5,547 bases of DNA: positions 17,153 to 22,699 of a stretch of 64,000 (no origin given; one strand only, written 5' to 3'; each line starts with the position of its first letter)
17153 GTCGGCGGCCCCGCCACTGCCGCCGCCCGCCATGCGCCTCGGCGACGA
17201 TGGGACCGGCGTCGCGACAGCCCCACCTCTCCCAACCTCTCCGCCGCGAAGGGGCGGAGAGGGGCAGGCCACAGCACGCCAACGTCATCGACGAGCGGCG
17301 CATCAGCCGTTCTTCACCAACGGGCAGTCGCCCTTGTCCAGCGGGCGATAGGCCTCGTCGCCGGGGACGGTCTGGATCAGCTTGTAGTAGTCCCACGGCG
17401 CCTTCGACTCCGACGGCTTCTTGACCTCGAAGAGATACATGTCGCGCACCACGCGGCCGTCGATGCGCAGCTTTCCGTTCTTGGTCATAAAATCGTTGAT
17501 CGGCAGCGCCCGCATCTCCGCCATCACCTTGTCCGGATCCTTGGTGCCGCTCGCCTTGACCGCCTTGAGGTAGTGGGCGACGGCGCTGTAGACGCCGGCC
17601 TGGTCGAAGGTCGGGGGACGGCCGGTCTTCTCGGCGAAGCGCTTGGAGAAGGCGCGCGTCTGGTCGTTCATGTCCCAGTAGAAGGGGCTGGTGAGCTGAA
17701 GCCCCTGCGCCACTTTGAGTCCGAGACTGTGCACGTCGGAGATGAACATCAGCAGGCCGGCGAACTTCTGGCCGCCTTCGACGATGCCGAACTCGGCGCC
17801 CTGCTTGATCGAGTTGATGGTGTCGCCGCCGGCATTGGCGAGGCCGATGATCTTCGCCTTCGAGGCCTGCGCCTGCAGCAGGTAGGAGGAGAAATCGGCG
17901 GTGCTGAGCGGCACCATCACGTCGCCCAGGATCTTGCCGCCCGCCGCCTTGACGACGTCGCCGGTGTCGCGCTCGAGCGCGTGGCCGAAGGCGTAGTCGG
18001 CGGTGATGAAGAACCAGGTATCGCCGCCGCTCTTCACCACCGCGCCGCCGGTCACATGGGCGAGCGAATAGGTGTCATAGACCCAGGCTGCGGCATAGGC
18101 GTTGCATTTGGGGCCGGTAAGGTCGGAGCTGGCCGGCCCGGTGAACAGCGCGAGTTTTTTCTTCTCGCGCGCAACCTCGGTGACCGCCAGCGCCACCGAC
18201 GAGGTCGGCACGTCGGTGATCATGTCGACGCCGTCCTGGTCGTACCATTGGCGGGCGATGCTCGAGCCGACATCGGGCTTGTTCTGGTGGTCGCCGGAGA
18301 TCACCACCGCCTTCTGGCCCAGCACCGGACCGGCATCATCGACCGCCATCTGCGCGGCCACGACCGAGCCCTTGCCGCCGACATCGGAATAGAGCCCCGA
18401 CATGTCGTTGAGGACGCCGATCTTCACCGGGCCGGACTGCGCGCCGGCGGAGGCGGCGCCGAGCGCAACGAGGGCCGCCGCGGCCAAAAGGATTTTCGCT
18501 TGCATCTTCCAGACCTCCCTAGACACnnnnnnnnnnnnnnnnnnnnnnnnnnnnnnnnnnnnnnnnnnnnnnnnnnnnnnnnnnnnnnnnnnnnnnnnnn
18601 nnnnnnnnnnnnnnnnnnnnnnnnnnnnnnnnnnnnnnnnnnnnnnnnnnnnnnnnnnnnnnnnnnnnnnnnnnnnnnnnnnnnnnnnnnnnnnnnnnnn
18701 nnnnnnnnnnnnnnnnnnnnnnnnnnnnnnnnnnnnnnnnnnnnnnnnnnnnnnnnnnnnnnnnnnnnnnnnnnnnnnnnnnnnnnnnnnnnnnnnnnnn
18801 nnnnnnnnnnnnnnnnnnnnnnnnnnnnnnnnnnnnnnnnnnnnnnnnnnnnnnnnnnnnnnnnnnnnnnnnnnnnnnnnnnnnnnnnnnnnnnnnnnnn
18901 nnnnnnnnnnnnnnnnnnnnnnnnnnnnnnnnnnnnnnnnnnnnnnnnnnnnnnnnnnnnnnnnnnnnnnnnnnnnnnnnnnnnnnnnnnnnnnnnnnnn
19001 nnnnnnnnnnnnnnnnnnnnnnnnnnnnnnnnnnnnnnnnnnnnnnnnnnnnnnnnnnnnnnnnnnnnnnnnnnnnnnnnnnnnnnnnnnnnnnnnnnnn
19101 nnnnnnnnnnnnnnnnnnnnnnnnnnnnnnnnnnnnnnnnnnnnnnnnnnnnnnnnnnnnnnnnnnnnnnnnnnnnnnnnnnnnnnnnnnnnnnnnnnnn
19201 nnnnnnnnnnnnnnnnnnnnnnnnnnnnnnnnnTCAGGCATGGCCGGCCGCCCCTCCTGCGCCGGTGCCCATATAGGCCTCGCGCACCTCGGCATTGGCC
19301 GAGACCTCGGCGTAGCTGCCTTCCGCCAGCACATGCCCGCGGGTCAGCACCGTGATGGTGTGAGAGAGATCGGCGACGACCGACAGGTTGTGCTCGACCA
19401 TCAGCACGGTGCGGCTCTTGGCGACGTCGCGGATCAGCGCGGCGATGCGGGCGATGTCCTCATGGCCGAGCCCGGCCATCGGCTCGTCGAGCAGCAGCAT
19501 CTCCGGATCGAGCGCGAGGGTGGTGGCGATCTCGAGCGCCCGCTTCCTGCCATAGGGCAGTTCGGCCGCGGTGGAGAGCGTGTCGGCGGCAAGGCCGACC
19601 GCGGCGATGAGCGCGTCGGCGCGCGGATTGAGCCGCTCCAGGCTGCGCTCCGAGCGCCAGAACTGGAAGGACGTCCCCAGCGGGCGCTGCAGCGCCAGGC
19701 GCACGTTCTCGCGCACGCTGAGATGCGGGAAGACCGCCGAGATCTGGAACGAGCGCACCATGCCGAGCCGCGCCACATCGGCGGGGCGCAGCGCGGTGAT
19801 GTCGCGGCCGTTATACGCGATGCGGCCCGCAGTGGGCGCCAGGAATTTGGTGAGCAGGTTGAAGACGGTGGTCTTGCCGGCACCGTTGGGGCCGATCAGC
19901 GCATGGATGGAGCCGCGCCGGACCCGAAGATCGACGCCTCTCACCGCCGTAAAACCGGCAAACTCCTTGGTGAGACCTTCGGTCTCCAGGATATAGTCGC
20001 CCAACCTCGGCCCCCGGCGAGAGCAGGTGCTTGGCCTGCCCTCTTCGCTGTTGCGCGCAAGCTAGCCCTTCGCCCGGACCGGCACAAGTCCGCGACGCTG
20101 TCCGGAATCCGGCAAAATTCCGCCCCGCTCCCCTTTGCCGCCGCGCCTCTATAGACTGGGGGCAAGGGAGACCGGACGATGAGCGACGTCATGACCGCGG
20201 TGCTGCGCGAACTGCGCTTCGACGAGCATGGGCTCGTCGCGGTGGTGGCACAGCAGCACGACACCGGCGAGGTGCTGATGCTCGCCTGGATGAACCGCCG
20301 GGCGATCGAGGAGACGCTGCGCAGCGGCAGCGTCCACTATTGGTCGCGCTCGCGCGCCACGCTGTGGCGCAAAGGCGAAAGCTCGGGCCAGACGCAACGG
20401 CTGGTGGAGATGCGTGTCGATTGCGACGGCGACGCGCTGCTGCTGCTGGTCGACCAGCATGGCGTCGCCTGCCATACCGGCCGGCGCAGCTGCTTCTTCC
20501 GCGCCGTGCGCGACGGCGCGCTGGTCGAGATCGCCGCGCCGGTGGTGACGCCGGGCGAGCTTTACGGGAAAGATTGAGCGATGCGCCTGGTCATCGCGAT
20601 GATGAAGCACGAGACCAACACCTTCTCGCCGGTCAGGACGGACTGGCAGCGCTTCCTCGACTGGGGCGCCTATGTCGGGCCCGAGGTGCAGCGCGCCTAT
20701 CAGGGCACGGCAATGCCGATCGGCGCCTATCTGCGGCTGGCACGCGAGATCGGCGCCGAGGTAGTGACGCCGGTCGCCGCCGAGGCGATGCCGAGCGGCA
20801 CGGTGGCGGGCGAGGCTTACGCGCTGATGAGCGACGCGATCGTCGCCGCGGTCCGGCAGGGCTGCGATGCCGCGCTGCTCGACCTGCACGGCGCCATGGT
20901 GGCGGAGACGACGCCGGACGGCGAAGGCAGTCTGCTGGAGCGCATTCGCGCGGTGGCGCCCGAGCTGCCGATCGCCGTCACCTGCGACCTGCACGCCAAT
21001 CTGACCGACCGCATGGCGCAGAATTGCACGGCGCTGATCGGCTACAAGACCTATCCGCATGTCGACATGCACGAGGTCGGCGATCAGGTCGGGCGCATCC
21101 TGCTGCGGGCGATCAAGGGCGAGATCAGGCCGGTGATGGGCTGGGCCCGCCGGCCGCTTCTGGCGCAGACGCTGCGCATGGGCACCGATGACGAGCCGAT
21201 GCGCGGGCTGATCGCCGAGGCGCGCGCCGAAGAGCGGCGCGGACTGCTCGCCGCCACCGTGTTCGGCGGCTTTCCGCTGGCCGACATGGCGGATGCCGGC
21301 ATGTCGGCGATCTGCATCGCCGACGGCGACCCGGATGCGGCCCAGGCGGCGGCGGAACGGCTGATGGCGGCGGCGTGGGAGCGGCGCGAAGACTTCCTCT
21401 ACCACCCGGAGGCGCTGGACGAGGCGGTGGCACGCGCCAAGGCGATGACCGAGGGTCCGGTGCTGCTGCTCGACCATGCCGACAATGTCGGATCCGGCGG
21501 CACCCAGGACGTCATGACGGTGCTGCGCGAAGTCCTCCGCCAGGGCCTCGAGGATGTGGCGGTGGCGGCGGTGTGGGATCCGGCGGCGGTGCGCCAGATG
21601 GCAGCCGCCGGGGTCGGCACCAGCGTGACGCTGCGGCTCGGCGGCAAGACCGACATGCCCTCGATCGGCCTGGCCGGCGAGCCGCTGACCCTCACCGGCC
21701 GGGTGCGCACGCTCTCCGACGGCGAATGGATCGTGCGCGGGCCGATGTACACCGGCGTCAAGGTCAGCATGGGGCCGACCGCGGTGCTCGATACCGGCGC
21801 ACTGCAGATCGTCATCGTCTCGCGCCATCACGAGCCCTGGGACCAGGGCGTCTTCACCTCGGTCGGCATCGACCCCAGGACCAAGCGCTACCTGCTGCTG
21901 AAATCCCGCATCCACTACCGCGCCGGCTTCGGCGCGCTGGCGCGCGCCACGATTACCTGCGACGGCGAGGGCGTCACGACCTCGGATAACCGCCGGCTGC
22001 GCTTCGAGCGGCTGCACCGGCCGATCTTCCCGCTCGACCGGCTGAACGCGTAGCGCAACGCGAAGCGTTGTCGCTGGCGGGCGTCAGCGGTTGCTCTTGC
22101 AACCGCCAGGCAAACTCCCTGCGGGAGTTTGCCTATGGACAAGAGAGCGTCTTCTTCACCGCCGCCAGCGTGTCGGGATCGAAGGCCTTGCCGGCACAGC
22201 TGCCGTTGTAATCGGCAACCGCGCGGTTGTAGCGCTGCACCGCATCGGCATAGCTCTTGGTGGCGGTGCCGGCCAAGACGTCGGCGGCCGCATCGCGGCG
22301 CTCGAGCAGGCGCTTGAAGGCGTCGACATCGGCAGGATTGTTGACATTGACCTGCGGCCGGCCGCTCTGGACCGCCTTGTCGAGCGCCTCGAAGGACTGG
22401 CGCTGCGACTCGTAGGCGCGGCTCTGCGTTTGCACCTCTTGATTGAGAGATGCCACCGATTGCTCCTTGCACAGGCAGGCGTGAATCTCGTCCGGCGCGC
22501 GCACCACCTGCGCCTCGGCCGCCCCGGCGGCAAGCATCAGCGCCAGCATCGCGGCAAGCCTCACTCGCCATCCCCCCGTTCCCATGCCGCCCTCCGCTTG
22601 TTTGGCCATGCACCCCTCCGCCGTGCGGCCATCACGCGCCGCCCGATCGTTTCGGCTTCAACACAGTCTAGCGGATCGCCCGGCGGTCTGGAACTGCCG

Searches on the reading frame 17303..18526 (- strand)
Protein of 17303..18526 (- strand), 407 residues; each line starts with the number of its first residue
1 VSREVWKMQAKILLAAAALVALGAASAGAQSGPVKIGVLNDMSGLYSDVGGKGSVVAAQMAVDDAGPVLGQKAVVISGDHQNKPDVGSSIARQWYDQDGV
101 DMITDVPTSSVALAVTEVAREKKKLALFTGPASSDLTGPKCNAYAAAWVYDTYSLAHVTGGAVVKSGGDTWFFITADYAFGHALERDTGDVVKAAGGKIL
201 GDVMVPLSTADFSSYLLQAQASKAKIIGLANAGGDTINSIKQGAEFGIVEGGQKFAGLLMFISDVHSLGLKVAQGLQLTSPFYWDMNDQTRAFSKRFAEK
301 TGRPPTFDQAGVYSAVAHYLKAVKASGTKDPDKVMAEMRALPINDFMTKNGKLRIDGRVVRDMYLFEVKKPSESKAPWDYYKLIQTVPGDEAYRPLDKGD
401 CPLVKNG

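Call 45: search_protein_families(library=pfam, proteins=[window:17303-18526:-], max_evalue=0.001)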
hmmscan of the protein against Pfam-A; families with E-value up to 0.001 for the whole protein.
window:17303-18526:- (407 aa): 2 families
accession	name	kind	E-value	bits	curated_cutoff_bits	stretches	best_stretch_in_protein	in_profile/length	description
PF13458.12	Peripla_BP_6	-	5.9e-109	365.3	31.7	1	33-369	1-339/343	Periplasmic binding protein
PF13433.12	Peripla_BP_5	-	5.1e-14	52.6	27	1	34-356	1-321/363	Periplasmic binding protein domain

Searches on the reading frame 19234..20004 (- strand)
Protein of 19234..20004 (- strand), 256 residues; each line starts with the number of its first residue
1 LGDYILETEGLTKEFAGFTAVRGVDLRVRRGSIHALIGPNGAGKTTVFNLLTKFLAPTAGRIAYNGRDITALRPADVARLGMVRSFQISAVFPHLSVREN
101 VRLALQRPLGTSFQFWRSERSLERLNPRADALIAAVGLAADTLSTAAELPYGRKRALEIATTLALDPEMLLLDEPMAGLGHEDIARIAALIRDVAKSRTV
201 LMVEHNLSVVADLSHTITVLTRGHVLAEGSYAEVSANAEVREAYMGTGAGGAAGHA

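Call 45: search_protein_families(library=pfam, proteins=[window:19234-20004:-], max_evalue=0.001)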
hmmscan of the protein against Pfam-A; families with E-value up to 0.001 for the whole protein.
window:19234-20004:- (256 aa): 5 families
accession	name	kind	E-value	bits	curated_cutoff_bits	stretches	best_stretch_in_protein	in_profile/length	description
PF00005.33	ABC_tran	-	3.3e-27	96.2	25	1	22-177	2-137/137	ABC transporter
PF12399.14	BCA_ABC_TP_C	-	1.6e-09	37.6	25.5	1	225-249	2-26/27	Branched-chain amino acid ATP-binding cassette transporter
PF13304.12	AAA_21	-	2.7e-08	34.7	27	0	33-51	1-19/304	AAA domain, putative AbiEii toxin, Type IV TA system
PF13555.12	AAA_29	-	0.00015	21.8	27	1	24-65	15-55/61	P-loop containing region of AAA domain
PF13604.12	AAA_30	-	0.00083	19.6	27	0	32-60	19-47/191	AAA domain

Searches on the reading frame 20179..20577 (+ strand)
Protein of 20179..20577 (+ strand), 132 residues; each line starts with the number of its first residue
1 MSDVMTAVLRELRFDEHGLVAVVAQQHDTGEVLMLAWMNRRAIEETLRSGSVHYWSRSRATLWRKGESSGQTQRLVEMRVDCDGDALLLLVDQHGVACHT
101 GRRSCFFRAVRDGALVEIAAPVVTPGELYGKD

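Call 45: search_protein_families(library=pfam, proteins=[window:20179-20577:+], max_evalue=0.001)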
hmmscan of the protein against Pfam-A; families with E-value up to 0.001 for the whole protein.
window:20179-20577:+ (132 aa): 1 family
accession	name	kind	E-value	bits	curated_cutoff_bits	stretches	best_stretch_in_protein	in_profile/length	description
PF01502.23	PRA-CH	-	1.4e-35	121.4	27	1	34-107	1-74/74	Phosphoribosyl-AMP cyclohydrolase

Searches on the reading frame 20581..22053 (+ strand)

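Call 45: search_protein_families(library=pfam, proteins=[window:20581-22053:+], max_evalue=0.001)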
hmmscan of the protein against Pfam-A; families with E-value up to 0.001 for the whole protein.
window:20581-22053:+ (490 aa): 2 families
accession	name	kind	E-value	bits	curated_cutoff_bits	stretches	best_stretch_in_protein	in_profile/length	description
PF07364.17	DUF1485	-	6e-92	308.4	22.8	1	2-286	1-289/290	Metallopeptidase family M81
PF07171.17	MlrC_C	-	7.9e-56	189.5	27.2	1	296-477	1-178/178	MlrC C-terminus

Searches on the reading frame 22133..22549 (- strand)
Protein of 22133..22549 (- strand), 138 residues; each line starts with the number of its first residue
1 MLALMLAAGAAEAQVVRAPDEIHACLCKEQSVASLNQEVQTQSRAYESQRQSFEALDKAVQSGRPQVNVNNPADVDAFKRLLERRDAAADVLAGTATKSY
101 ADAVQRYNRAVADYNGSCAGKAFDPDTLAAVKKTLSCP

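Call 45: search_protein_families(library=pfam, proteins=[window:22133-22549:-], max_evalue=0.001)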
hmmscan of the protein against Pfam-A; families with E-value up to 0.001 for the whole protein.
window:22133-22549:- (138 aa): 0 families

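Call 49: search_protein_families(library=pfam, proteins=[window:22133-22549:-], max_evalue=5)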
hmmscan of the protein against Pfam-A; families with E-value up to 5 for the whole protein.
window:22133-22549:- (138 aa): 5 families
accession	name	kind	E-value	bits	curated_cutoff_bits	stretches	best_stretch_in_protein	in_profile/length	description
PF20848.2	ExoU_mid_dom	-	0.0069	17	27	1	30-112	21-95/119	ExoU toxin, middle helical domain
PF15992.10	DUF4769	-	0.092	13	23.9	1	18-102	66-150/256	Domain of unknown function (DUF4769)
PF23373.1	DUF7093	-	0.11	13.3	27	1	15-102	28-118/214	Family of unknown function (DUF7093)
PF04102.17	SlyX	-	0.13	13.4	30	1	29-68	16-55/67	SlyX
PF16591.11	HBM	-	0.67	9.8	29.8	1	14-114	121-218/254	Helical bimodular sensor domain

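Call 64: search_protein_families(library=ncbifam, proteins=[window:22133-22549:-], max_evalue=0.01)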
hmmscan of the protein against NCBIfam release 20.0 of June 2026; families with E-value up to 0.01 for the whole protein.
window:22133-22549:- (138 aa): 0 families
